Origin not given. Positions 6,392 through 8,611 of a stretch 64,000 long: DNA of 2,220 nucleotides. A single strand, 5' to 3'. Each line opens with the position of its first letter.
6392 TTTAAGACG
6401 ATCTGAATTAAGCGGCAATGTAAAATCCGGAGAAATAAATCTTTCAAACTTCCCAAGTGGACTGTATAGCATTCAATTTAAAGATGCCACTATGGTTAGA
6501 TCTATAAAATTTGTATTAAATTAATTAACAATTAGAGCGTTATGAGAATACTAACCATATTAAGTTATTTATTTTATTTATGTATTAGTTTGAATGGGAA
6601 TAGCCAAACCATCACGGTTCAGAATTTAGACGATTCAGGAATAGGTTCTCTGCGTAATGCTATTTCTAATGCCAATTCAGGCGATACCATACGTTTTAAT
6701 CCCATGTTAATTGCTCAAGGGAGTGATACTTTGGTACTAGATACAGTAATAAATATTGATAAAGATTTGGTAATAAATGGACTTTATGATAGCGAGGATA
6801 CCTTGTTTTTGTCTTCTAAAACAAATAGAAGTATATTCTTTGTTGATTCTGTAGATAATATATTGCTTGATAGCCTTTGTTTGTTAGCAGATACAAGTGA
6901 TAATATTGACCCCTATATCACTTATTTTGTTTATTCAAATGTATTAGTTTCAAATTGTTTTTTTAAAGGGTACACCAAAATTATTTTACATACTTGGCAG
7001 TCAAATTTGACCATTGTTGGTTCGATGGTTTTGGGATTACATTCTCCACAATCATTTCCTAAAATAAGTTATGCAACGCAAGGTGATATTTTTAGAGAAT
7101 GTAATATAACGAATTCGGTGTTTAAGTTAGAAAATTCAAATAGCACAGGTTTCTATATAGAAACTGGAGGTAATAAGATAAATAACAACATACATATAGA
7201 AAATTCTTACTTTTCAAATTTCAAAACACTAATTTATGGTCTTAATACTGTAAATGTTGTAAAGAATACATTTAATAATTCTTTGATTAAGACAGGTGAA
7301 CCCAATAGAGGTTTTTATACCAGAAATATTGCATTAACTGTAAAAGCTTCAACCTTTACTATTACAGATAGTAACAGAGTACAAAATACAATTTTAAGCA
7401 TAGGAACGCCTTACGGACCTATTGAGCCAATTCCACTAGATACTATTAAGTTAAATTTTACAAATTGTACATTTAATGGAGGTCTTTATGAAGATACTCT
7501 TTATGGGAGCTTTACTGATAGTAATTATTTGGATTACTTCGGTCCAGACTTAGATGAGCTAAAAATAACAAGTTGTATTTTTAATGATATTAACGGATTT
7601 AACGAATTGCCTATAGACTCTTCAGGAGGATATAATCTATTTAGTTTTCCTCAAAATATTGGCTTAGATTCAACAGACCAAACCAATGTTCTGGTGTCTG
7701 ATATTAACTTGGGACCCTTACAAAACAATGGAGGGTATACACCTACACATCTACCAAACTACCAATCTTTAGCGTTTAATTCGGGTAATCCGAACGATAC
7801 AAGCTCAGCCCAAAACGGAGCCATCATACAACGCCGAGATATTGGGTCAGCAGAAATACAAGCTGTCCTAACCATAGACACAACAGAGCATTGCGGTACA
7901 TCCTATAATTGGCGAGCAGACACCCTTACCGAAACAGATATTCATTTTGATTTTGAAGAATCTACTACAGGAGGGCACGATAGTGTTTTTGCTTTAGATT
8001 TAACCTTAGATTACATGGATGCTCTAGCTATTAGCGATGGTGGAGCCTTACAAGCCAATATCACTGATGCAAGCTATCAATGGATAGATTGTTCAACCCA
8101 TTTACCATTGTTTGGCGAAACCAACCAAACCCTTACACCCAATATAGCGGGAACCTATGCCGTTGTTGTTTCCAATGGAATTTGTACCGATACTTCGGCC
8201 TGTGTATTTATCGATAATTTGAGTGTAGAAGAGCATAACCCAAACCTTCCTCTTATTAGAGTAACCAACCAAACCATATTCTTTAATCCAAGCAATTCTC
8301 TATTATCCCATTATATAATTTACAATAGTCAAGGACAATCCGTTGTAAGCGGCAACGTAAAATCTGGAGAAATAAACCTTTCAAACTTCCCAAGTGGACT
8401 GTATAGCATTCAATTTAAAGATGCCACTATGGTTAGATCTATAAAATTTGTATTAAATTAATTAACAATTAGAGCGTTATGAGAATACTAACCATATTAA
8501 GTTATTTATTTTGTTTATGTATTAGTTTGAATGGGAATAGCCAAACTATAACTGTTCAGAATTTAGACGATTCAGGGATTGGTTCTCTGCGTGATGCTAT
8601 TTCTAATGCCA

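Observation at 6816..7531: Conserved flanks with a hypervariable beta-helix core in every copy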

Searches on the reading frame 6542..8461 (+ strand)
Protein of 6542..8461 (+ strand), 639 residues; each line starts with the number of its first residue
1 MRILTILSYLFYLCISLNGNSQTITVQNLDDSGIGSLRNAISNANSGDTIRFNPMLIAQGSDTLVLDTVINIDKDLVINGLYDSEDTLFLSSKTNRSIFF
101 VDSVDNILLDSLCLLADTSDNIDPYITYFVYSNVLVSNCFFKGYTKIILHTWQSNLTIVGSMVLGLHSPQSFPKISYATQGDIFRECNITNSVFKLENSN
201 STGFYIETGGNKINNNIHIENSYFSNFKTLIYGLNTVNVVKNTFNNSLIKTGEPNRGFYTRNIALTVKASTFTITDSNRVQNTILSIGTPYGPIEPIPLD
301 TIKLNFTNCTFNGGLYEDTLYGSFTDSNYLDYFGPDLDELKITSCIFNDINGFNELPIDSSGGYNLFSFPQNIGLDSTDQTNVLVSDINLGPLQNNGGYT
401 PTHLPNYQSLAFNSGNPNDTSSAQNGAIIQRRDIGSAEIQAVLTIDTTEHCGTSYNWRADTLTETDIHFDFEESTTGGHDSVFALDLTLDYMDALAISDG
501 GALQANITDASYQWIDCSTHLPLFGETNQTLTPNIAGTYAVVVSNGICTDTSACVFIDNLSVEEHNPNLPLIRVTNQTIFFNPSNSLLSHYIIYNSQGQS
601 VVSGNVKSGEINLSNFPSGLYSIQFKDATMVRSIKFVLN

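Call 8: search_protein_families(library=pfam, proteins=[window:6542-8461:+], max_evalue=0.01)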
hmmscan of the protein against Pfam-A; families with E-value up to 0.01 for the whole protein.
window:6542-8461:+ (639 aa): 1 family
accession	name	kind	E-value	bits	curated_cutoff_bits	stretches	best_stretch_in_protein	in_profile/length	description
PF18962.6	Por_Secre_tail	-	0.00025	21.7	27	1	582-630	16-67/75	Secretion system C-terminal sorting domain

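Call 9: search_protein_families(library=ncbifam, proteins=[window:6542-8461:+], max_evalue=0.01)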
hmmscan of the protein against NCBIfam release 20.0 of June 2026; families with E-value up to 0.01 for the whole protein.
window:6542-8461:+ (639 aa): 2 families
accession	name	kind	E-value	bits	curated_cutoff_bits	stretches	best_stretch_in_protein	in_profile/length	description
NF041518.1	choice_anch_Q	domain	2.2e-07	31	25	1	387-439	1-57/58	choice-of-anchor Q domain-containing protein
TIGR04183.1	Por_Secre_tail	domain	9.1e-07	28.8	23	1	568-638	4-71/72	T9SS type A sorting domain-containing protein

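Call 11: find_homologous_proteins(query=window:6542-8461:+)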
Query window:6542-8461:+ (639 aa): 28 proteins with E <= 0.001 among 8000 candidates.
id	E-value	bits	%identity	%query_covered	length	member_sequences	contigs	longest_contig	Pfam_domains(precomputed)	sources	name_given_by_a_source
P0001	0.0e+0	1423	100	100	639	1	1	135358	-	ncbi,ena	-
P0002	1.3e-290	983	72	100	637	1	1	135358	PF18962.8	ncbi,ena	-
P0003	1.6e-284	963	70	100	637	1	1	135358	-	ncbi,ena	-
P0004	2.4e-282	956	69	100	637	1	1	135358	PF18962.8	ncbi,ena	-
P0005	2.1e-273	927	70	100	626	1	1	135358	PF18962.8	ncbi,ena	-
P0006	2.0e-265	900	69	98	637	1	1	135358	-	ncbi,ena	-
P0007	8.8e-255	865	66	100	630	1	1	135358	PF18962.8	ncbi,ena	-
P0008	1.3e-251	855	66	100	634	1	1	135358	PF18962.8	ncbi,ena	-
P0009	3.2e-244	830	62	98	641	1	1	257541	-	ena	-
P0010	3.2e-244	830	60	100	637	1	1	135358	PF18962.8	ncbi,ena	-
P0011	5.0e-244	830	62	99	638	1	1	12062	-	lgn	-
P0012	9.8e-233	792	61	100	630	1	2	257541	PF18962.8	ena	-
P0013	6.7e-231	786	60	100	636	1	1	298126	PF18962.8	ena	-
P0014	3.3e-229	781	59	100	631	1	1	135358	PF18962.8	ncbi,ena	-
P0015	2.6e-225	768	60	100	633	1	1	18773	-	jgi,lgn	-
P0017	1.3e-206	706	56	100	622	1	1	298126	-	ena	-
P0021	3.0e-38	150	34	36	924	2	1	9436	PF02415.24,PF18962.8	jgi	-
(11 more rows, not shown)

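Call 12: find_encoding_contigs(protein=P0009, flank=10000, max_places=3)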
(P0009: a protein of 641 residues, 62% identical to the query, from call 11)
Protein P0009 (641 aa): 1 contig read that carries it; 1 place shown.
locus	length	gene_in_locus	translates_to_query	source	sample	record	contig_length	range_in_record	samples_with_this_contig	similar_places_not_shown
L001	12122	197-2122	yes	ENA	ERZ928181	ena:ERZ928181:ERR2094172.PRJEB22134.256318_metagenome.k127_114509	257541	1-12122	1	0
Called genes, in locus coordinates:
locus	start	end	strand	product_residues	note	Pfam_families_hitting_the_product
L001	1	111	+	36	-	?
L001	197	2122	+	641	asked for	-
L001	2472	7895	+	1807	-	PF16116:DUF4832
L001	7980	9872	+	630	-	PF18962:Por_Secre_tail (faint)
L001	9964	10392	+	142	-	PF02082:Rrf2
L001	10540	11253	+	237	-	PF04405:ScdA_N, PF01814:Hemerythrin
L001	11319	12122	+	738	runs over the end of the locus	PF22085:NorB_cytochrome_c-like, PF00115:COX1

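Call 13: find_encoding_contigs(protein=P0013, flank=10000, max_places=3)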
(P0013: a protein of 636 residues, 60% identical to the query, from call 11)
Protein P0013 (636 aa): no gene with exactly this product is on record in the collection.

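Call 14: find_encoding_contigs(protein=P0017, flank=10000, max_places=3)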
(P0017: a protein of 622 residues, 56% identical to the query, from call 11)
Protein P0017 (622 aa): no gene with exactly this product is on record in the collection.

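Call 15: find_encoding_contigs(protein=P0015, flank=10000, max_places=3)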
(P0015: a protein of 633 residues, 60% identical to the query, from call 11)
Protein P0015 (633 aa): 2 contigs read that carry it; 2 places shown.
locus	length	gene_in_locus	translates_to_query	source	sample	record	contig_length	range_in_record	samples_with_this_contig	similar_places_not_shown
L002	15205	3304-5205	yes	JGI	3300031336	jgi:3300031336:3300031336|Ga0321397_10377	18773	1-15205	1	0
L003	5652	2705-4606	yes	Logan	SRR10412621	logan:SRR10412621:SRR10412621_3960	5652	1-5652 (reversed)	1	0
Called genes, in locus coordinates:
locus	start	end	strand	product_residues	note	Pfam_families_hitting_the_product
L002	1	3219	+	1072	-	?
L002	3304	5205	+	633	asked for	-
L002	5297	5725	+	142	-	PF02082:Rrf2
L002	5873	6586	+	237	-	PF04405:ScdA_N, PF01814:Hemerythrin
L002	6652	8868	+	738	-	PF22085:NorB_cytochrome_c-like, PF00115:COX1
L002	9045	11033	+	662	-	PF00122:E1-E2_ATPase, PF00702:Hydrolase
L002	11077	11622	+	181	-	-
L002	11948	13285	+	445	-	PF13367:PrsW-protease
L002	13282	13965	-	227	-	PF00072:Response_reg, PF00486:Trans_reg_C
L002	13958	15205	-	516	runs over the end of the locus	PF00512:HisKA, PF02518:HATPase_c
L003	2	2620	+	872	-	?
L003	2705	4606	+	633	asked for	-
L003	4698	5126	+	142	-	PF02082:Rrf2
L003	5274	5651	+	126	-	?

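Call 16: find_encoding_contigs(protein=P0011, flank=10000, max_places=3)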
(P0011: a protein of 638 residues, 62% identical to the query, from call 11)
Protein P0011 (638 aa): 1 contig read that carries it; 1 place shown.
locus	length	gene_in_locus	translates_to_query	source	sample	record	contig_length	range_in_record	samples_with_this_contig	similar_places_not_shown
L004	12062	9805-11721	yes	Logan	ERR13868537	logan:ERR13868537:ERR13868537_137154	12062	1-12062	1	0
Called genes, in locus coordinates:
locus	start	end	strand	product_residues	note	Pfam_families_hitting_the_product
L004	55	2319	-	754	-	PF00330:Aconitase, PF00694:Aconitase_C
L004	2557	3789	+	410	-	PF12704:MacB_PCD, PF02687:FtsX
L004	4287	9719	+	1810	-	PF16116:DUF4832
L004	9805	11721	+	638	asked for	-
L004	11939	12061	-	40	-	?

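Call 18: find_related_loci(query=A1, collection=genome_contigs, flank=10000)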
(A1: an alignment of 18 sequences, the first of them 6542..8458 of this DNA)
Query A1 (639 aa) in genome_contigs; peptide patterns used: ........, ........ (x = any residue, [..] = any of these).
74 stretches matched a pattern; 19 encode a relative of the query (tblastn E <= 1e-3); 19 distinct loci.
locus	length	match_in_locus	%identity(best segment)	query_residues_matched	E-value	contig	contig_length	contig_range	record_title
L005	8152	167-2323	30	5-638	3e-57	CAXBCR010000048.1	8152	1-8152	MAG TPA_asm: uncultured Flavobacteriales bacterium isolate ERR2762106_binner13_Refined_50 genome assembly, contig: ERZ34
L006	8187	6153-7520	32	21-490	7e-40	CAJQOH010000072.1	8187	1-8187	MAG: uncultured Flavobacteriales bacterium isolate 10_20180522_Bin_141_sub_1 genome assembly, contig: c_000005752228, wh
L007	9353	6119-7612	36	25-566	2e-28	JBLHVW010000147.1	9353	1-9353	MAG: Salibacteraceae bacterium isolate 3300046534_40 Ga0491194_0019241, whole genome shotgun sequence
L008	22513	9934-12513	32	10-634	3e-25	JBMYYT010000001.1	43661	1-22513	MAG: Flavobacteriales bacterium isolate ME_XS_2208_bin_25 ME_XS_2208_bin_25_0, whole genome shotgun sequence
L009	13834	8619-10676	51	10-490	6e-24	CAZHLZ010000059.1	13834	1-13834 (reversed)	MAG TPA_asm: uncultured Chitinophaga sp. isolate SRP329715_co2_185 genome assembly, contig: NODE_8328_length_13834_cov_5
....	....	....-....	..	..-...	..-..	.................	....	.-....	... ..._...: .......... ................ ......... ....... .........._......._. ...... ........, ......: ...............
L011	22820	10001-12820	41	1-635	1e-22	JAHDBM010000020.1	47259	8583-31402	MAG: Flavobacteriales bacterium isolate MAG-110 RZ_2051, whole genome shotgun sequence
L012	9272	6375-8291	40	1-514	4e-20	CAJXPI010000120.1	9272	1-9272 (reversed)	MAG TPA_asm: uncultured Flavobacteriales bacterium isolate SRR3933268_bin.10_MetaBAT_v2.12.1_MAG genome assembly, contig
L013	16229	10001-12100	43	1-119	2e-19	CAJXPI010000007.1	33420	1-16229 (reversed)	MAG TPA_asm: uncultured Flavobacteriales bacterium isolate SRR3933268_bin.10_MetaBAT_v2.12.1_MAG genome assembly, contig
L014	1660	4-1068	50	26-438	1e-19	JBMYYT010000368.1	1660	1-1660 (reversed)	MAG: Flavobacteriales bacterium isolate ME_XS_2208_bin_25 ME_XS_2208_bin_25_396, whole genome shotgun sequence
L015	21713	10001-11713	45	1-500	1e-18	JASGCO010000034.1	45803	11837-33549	MAG: Sediminibacterium sp. isolate MAG03 NODE_362_length_45803_cov_21.730043, whole genome shotgun sequence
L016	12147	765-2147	46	1-489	2e-18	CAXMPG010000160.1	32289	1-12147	MAG: uncultured Desulfobacterales bacterium isolate 07C-BC-St04_bin.19.orig genome assembly, contig: k141_3053479, whole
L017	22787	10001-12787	41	2-624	3e-18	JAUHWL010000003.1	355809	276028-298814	MAG: Bacteroidia bacterium isolate 2_bin.22 NODE_38_length_355809_cov_2.395131, whole genome shotgun sequence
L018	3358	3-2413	49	25-638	7e-18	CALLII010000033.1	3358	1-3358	MAG: uncultured Flavobacteriales bacterium isolate B3_Bin_METABAT__66_1 genome assembly, contig: c_000000373513, whole g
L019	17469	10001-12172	40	26-554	1e-17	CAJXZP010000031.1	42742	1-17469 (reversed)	MAG TPA_asm: uncultured Flavobacteriales bacterium isolate SRR3580189_bin.58_MetaBAT_v2.12.1_MAG genome assembly, contig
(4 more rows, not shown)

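Call 27: predict_structure(alignment_id=A1)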
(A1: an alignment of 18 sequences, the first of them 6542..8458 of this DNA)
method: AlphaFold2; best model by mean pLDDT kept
length: 639 residues; sequences in the alignment: 18
mean_pLDDT: 56.4   pTM: 0.48
mean pLDDT of the five models: 56.4, 53.8, 53.7, 51.0, 49.5
residues with pLDDT >= 90: 69; 70-90: 138; 50-70: 172; < 50: 260
segments of 3 or more residues with pLDDT < 50: 15-20, 60-63, 81-87, 92-94, 289-295, 317-329, 354-512, 516-531, 536-569, 629-631
pLDDT, mean of each block of 10 residues (from residue 1): 63 47 66 71 70 58 51 57 47 58 81 68 77 92 83 96 75 86 93 83 85 92 90 91 88 54 87 68 60 52 80 54 40 64 64 45 28 25 26 25 24 26 26 26 25 29 27 25 24 23 29 47 46 46 33 23 35 64 58 75 70 71 63 59
secondary structure, 60 per line:
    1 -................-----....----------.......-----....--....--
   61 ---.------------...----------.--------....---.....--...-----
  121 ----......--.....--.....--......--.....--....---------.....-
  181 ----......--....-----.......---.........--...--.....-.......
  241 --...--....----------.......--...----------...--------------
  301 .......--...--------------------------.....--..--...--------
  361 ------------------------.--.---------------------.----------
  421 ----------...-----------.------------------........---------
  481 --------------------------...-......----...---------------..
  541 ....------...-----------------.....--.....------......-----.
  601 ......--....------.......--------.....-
elements in order (helices of 4 or more, strands of 3 or more residues): H2-17 E23-26 H37-43 E49-52 H55-58 E77-79 E99-102 E106-110 E113-115 E125-130 E133-137 E140-144 E147-152 E155-159 E162-165 E175-179 E185-190 E193-196 E202-208 E215-220 E223-225 E228-232 E234-240 E243-245 E248-251 E262-268 E271-273 E284-286 E301-307 E310-312 E339-343 H464-471 E511-516 E521-523 E539-544 E571-575 E578-582 E589-594 E600-606 E609-612 E619-625 E634-638

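Call 30: fold_search(model_id=the predicted structure, library=pdb)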
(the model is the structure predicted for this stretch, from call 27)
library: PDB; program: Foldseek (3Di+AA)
matches with E <= 10: 800; with E <= 0.001: 1
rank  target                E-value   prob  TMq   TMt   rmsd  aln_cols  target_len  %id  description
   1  8wm1_A                6.3e-04  1.00  0.24  0.30  12.4       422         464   13  DHS dehydratase (released 2024-10-02)
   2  4g5a_A                1.2e-02  1.00  0.11  0.61  11.9        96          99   16  Crystal structure of a putative member of duf 3244 protein family (BT_1867) from Bacteroides thetaiotaomicron VPI-5482 (released 2012-09-19)
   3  8glk_D                1.3e-02  1.00  0.10  0.73   1.9        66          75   20  The Type 9 Secretion System dGldL peak II, NucA substrate bound complex (released 2024-01-31)
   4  7pq4_MODEL_1_A        1.3e-02  1.00  0.10  0.62   4.3        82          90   13  NMR Structure of RgpB C-terminal Domain (released 2022-09-28)
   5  7xks                  1.4e-02  0.77  0.15  0.27  14.5       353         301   12  Crystal structure of an alkaline pectate lyase from Bacillus clausii (released 2023-03-29)
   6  5dn0                  2.1e-02  0.54  0.12  0.26  13.1       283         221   10  t1555 loop variant (released 2016-08-31)
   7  3sd2                  2.6e-02  1.00  0.12  0.74   3.1        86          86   14  Crystal structure of a putative member of duf3244 protein family (BT_3571) from Bacteroides thetaiotaomicron vpi-5482 at (released 2011-06-29)
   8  2xc1_A                3.0e-02  0.47  0.15  0.15  15.8       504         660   10  Full-length Tailspike Protein Mutant Y108W of Bacteriophage P22 (released 2011-05-04)
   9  3d33_A                4.1e-02  1.00  0.11  0.61   3.1        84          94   15  Crystal structure of a duf3244 family protein with an immunoglobulin-like beta-sandwich fold (bvu_0276) from bacteroid (released 2008-05-27)
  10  9x1i_A                4.9e-02  1.00  0.10  0.07   2.2        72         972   18  Structure of endo-beta-N-acetylglucosaminidase HS (released 2026-03-18)
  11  3d33_B                6.3e-02  1.00  0.10  0.58   2.6        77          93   16  Crystal structure of a duf3244 family protein with an immunoglobulin-like beta-sandwich fold (bvu_0276) from bacteroid (released 2008-05-27)
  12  6k0v_A                6.6e-02  0.44  0.14  0.16  12.8       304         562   10  Catalytic domain of GH87 alpha-1,3-glucanase D1069A in complex with tetrasaccharides (released 2019-12-25)
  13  8glj_D                7.3e-02  1.00  0.10  0.68   2.3        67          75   19  The Type 9 Secretion System in vitro assembled, FspA-CTD substrate bound complex (released 2024-01-31)
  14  8gl8_D                7.6e-02  1.00  0.10  0.65   3.5        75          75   21  The Type 9 Secretion System Extended Translocon - SprA-PorV-PPI-RemZ-SkpA-SprE complex (released 2024-01-31)
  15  4c2l_A                7.6e-02  0.90  0.28  0.41   8.9       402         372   16  Crystal structure of endo-xylogalacturonan hydrolase from Aspergillus tubingensis (released 2013-09-25)
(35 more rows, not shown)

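Call 39: find_related_loci(query=A1, collection=metagenome_contigs, flank=10000)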
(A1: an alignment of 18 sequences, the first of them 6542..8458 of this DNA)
Query A1 (639 aa) in metagenome_contigs; peptide patterns used: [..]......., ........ (x = any residue, [..] = any of these).
238 stretches matched a pattern; 9 encode a relative of the query (tblastn E <= 1e-3); 9 distinct loci.
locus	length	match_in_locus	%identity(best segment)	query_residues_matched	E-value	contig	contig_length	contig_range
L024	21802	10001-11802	48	21-628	9e-17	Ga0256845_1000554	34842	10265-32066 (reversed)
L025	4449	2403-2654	48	33-115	3e-15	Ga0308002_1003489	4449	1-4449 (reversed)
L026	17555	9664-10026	34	475-603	9e-10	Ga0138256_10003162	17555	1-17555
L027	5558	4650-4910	39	23-114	2e-9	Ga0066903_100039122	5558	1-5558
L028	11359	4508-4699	49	23-88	1e-8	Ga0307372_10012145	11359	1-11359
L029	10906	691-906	43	20-94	9e-8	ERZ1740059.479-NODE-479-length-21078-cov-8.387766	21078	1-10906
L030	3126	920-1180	38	20-114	9e-8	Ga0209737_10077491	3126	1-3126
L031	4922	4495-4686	49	23-88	1e-7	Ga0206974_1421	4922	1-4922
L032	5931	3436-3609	48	20-80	1e-7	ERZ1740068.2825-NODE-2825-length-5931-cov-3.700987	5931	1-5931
